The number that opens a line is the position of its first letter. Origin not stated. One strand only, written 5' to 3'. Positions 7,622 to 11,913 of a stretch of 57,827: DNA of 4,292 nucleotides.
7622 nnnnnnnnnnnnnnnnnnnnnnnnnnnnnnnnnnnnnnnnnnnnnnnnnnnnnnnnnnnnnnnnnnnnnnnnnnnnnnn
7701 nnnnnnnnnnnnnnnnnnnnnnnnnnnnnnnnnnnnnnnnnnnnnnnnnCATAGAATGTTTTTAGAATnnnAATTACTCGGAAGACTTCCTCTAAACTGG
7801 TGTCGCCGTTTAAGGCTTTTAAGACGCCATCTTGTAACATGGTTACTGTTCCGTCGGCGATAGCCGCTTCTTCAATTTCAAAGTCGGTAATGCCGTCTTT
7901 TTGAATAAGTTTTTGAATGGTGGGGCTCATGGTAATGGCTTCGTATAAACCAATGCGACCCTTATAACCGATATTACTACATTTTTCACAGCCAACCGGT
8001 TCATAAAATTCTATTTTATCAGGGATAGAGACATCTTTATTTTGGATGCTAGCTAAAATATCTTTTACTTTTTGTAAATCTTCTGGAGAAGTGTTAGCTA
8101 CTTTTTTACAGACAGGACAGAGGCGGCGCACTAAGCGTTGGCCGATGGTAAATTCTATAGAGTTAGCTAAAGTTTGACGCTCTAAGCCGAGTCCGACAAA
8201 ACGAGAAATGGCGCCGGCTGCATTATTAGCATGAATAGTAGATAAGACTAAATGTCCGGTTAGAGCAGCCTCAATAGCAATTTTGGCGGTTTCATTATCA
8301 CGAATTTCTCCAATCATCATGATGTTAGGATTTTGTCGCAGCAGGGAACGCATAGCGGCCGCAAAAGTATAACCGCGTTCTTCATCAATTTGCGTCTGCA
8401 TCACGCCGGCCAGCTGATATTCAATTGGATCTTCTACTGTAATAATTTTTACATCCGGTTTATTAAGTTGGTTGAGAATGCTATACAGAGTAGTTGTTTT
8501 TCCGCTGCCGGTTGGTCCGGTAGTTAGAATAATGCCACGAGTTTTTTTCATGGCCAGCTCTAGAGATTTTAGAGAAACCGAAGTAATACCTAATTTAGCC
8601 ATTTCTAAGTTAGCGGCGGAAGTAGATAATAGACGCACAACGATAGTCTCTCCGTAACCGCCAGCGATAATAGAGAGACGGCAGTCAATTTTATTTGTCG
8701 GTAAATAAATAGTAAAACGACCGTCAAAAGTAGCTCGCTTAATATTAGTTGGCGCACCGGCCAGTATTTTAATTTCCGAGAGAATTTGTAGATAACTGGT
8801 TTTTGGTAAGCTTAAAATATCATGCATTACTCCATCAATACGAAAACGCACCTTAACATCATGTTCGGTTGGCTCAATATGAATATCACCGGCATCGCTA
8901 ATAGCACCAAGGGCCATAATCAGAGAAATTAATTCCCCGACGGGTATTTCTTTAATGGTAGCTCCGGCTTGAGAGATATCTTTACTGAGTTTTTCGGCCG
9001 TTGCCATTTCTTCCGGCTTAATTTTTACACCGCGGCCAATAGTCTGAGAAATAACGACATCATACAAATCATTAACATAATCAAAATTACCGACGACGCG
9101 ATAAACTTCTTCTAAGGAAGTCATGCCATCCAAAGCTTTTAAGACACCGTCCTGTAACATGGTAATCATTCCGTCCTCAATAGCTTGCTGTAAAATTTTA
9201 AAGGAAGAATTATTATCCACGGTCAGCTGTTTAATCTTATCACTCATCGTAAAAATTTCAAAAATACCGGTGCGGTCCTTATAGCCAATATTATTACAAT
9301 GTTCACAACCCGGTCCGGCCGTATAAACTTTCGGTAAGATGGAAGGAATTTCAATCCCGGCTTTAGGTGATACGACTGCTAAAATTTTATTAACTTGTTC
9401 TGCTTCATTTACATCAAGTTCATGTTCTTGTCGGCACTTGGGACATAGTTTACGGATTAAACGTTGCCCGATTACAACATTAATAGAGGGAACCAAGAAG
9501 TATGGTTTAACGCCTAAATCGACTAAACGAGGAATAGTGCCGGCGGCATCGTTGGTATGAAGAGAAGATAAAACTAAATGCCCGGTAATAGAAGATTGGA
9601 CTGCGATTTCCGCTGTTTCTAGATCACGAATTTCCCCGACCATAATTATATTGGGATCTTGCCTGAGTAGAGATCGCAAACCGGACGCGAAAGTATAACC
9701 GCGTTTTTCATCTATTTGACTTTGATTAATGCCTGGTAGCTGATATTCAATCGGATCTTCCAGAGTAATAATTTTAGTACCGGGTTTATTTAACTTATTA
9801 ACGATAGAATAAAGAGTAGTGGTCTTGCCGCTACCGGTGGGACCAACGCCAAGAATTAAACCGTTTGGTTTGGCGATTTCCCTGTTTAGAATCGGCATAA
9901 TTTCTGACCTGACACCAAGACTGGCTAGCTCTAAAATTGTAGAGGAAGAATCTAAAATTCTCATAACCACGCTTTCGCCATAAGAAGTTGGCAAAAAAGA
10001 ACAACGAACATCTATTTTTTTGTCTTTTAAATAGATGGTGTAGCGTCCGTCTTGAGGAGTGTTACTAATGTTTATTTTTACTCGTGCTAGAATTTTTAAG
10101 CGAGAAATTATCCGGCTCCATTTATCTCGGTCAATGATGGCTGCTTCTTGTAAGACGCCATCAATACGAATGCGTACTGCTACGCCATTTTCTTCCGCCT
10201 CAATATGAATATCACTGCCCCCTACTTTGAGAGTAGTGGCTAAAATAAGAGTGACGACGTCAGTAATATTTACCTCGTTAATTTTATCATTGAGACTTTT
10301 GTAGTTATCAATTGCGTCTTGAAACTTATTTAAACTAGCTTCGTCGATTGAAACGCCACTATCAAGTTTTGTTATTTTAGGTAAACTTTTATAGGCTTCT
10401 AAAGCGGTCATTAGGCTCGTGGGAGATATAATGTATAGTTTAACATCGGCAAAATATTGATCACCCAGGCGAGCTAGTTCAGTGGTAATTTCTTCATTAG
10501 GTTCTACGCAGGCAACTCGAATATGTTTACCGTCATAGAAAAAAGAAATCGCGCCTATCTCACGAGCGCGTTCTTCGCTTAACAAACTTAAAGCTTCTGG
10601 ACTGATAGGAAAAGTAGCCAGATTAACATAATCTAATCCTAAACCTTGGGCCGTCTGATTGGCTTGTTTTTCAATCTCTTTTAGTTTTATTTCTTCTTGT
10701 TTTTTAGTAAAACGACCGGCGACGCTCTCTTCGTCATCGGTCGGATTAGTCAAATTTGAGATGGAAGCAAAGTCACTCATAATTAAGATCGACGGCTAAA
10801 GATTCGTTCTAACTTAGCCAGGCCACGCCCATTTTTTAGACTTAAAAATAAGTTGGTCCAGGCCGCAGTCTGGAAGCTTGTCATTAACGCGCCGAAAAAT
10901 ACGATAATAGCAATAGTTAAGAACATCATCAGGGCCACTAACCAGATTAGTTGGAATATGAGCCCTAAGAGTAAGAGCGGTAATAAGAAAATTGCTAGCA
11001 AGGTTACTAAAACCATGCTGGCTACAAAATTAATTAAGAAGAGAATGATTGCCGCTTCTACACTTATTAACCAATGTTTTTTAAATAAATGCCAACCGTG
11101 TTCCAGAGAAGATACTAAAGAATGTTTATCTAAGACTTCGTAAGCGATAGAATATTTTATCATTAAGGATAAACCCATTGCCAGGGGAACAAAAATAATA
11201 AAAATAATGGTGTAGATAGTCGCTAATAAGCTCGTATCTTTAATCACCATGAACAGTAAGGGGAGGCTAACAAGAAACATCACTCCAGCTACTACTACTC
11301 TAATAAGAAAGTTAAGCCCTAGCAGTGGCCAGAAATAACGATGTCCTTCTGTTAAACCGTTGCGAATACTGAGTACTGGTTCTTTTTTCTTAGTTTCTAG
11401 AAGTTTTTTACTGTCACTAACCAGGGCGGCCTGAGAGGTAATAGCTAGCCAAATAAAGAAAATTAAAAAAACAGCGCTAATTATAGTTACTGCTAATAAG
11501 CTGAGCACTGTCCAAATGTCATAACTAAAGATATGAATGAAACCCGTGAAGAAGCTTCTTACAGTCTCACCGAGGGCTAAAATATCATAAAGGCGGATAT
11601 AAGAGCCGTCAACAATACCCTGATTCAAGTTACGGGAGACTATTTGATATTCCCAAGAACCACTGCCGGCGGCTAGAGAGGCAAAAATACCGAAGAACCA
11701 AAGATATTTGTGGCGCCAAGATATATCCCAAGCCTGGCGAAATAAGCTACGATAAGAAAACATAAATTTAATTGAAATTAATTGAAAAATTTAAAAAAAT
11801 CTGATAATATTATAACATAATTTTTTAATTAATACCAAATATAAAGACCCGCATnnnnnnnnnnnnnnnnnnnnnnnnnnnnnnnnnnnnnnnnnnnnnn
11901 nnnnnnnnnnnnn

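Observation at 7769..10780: Single polypeptide carrying two complete, apparently active PilB/GspE ATPase modules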

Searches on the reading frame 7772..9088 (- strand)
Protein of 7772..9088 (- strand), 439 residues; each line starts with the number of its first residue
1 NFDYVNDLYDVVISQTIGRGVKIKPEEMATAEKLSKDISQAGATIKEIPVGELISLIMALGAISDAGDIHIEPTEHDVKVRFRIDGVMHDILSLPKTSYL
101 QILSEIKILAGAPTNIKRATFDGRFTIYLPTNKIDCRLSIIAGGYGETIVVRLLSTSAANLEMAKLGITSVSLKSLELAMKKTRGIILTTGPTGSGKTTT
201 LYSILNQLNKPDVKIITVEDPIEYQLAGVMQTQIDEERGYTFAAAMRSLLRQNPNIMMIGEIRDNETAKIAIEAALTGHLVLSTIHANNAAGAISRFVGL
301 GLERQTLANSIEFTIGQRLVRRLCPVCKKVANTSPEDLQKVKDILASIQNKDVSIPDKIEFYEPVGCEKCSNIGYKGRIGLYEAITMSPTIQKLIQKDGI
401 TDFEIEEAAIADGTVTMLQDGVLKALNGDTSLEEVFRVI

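Call 15: search_protein_families(library=ncbifam, proteins=[window:7772-9088:-], max_evalue=1e-20)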
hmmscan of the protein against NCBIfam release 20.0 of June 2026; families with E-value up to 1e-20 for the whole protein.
seq(439 aa): 8 families
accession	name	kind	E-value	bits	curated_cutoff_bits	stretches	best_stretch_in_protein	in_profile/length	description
TIGR02533.1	type_II_gspE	equivalog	8.3e-129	430.4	630.25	1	31-438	90-485/486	type II secretion system ATPase GspE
TIGR02538.1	type_IV_pilB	equivalog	4e-124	415.3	675.65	1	28-438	159-561/564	type IV-A pilus assembly ATPase PilB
NF007755.0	PRK10436.1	equivalog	1.9e-110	369.7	617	1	36-439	71-459/465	type II secretion system protein GspE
NF053534.1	T4PilAsmATPsTfpB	equivalog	5.5e-103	345.4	850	1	52-439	203-582/584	type IV pilus assembly ATPase TfpB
NF041000.1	ATPase_ComGA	equivalog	1.3e-70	237.4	300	1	64-321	10-266/267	competence type IV pilus ATPase ComGA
TIGR01420.1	pilT_fam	subfamily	5.9e-46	157.3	319.1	1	62-322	10-270/343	PilT/PilU family type 4a pilus ATPase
TIGR02525.1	plasmid_TraJ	equivalog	2.1e-27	96.1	368.3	1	176-300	141-272/372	plasmid transfer ATPase TraJ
TIGR02524.1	dot_icm_DotB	equivalog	3.2e-23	82.5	463.3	1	179-324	129-285/358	Dot/Icm type IV secretion system ATPase DotB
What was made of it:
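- Closest known: GspE/EpsE, type II secretion ATPase. Same: The GspE model scores about as well as the PilB model (call 15).
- ComGA scores are below the 300-bit cut-off, and the PilB and GspE models score much higher (call 15).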

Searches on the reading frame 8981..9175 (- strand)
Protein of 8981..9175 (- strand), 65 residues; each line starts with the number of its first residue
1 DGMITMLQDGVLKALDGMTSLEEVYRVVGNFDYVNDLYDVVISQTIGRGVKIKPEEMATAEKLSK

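Call 50: find_related_loci(query=A3, collection=genome_contigs, flank=8000)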
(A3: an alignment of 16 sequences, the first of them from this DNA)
Query A3 (65 aa) in genome_contigs; peptide patterns used: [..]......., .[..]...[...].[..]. (x = any residue, [..] = any of these).
260 stretches matched a pattern; 230 encode a relative of the query (tblastn E <= 1e-3); the best 80 are kept; 80 distinct loci.
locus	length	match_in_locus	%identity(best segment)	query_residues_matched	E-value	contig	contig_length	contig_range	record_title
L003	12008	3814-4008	85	1-65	9e-34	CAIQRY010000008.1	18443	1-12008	uncultured bacterium isolate AM-lipid-02-D9_bin-0787 genome assembly, contig: bin-0787:08/68, whole genome shotgun seque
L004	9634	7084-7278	83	1-65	1e-33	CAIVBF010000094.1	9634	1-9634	uncultured bacterium isolate MJ-2014-D6_bin-244 genome assembly, contig: bin-244:094/170, whole genome shotgun sequence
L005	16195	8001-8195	82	1-65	1e-32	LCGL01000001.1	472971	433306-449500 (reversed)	MAG: Candidatus Falkowbacteria bacterium GW2011_GWF2_43_32 UV95_C0001, whole genome shotgun sequence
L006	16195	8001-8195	78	1-65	8e-33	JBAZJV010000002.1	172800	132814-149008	MAG: Patescibacteria group bacterium isolate SO_2017_LW4_128 scaffold_278_c1_LW137-91_2017, whole genome shotgun sequenc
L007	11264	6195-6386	80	1-64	8e-33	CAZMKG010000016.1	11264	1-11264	MAG TPA_asm: uncultured Gammaproteobacteria bacterium isolate SRP263991_co7_264 genome assembly, contig: NODE_11466_leng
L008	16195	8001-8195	78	1-65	5e-32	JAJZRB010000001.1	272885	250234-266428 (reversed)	MAG: bacterium isolate SKS1.bin72 NODE_26_length_272885_cov_4.865577, whole genome shotgun sequence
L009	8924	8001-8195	77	1-65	3e-32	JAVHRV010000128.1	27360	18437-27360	MAG: Patescibacteria group bacterium isolate WB02no5_39_7 NODE_883_length_27360_cov_4.726863, whole genome shotgun seque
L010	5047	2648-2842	75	1-65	1e-31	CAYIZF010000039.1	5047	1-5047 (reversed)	MAG TPA_asm: uncultured Gammaproteobacteria bacterium isolate ERP122455_co1_171 genome assembly, contig: NODE_6882_lengt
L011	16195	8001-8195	78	1-65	5e-32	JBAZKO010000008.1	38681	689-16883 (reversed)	MAG: Patescibacteria group bacterium isolate SO_2017_LW4_145 scaffold_1802_c2_LW137-91_2017, whole genome shotgun sequen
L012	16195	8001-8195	75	1-65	2e-31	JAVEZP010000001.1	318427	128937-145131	MAG: Patescibacteria group bacterium isolate BF4_68 NODE_35_length_318427_cov_32.135375_Biofilm4, whole genome shotgun s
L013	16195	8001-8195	77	1-65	2e-31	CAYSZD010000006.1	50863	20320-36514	MAG TPA_asm: uncultured Gammaproteobacteria bacterium isolate SRP263991_co7_112 genome assembly, contig: NODE_659_length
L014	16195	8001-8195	77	1-65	3e-31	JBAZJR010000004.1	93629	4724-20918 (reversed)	MAG: Patescibacteria group bacterium isolate SO_2017_LW4_124 scaffold_731_c1_LW137-91_2017, whole genome shotgun sequenc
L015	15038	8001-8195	74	1-65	2e-31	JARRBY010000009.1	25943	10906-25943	MAG: Patescibacteria group bacterium isolate DJKA110_ANT-KO_bin.16 scaffold_448, whole genome shotgun sequence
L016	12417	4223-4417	74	1-65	4e-31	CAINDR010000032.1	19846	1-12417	Candidatus Falkowbacteria bacterium isolate Loclat_bin-10343 genome assembly, contig: bin-10343:32/64, whole genome shot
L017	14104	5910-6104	78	1-65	6e-31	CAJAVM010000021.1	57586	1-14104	uncultured bacterium isolate Loc080925-6m_bin-0519 genome assembly, contig: bin-0519:21/27, whole genome shotgun sequenc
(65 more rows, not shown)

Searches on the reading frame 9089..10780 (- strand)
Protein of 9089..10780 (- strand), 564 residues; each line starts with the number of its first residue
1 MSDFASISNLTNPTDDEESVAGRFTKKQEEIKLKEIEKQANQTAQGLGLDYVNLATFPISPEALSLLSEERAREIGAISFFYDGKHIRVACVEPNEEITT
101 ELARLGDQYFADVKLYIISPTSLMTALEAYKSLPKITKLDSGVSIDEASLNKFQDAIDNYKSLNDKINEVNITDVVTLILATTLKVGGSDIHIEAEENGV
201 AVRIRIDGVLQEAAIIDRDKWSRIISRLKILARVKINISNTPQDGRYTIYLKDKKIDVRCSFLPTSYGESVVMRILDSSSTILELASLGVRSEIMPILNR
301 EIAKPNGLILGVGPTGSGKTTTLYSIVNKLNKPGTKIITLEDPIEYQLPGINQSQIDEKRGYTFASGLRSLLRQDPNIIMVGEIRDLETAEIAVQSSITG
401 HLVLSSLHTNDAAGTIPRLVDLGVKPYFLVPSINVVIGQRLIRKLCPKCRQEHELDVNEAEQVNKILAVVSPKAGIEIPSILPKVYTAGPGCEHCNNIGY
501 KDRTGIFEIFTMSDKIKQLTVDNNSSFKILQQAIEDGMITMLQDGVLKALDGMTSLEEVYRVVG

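Call 15: search_protein_families(library=ncbifam, proteins=[window:9089-10780:-], max_evalue=1e-20)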
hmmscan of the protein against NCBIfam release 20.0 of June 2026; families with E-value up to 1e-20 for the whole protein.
seq(564 aa): 7 families
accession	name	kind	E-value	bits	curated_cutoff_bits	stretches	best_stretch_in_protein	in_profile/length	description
TIGR02533.1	type_II_gspE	equivalog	2.4e-142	475.1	630.25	1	84-562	21-485/486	type II secretion system ATPase GspE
TIGR02538.1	type_IV_pilB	equivalog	3.9e-142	474.7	675.65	1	37-562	44-561/564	type IV-A pilus assembly ATPase PilB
NF007755.0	PRK10436.1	equivalog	9e-119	397.2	617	1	148-564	61-460/465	type II secretion system protein GspE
NF053534.1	T4PilAsmATPsTfpB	equivalog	1.7e-114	383.3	850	1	65-563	95-582/584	type IV pilus assembly ATPase TfpB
NF041000.1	ATPase_ComGA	equivalog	1.1e-69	234.5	300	1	179-443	3-266/267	competence type IV pilus ATPase ComGA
TIGR01420.1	pilT_fam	subfamily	6e-52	177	319.1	1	179-422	5-242/343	PilT/PilU family type 4a pilus ATPase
TIGR02525.1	plasmid_TraJ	equivalog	5.4e-27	94.7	368.3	1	269-421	118-271/372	plasmid transfer ATPase TraJ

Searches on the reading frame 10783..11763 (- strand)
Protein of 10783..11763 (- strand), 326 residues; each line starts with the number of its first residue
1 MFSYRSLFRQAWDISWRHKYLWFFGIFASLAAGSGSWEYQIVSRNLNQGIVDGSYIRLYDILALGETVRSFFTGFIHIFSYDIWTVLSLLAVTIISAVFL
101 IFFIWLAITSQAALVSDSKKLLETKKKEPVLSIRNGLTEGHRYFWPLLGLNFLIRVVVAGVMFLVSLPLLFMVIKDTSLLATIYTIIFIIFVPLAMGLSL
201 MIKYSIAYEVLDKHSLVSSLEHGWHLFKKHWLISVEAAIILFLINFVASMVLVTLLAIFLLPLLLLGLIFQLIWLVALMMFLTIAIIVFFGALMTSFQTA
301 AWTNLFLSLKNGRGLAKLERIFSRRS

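Call 9: search_protein_families(library=pfam, proteins=[window:10783-11763:-], max_evalue=0.001)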
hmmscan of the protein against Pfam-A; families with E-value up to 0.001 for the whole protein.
window:10783-11763:- (326 aa): 0 families

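Call 72: search_protein_families(library=pfam, proteins=[window:10783-11763:-], max_evalue=0.01)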
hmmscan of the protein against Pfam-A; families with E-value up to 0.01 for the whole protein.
window:10783-11763:- (326 aa): 0 families
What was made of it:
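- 10783..11763 (-): Upstream 326-aa polytopic membrane protein (about 6 TM segments), unknown family. No Pfam hit (calls 9, 72).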
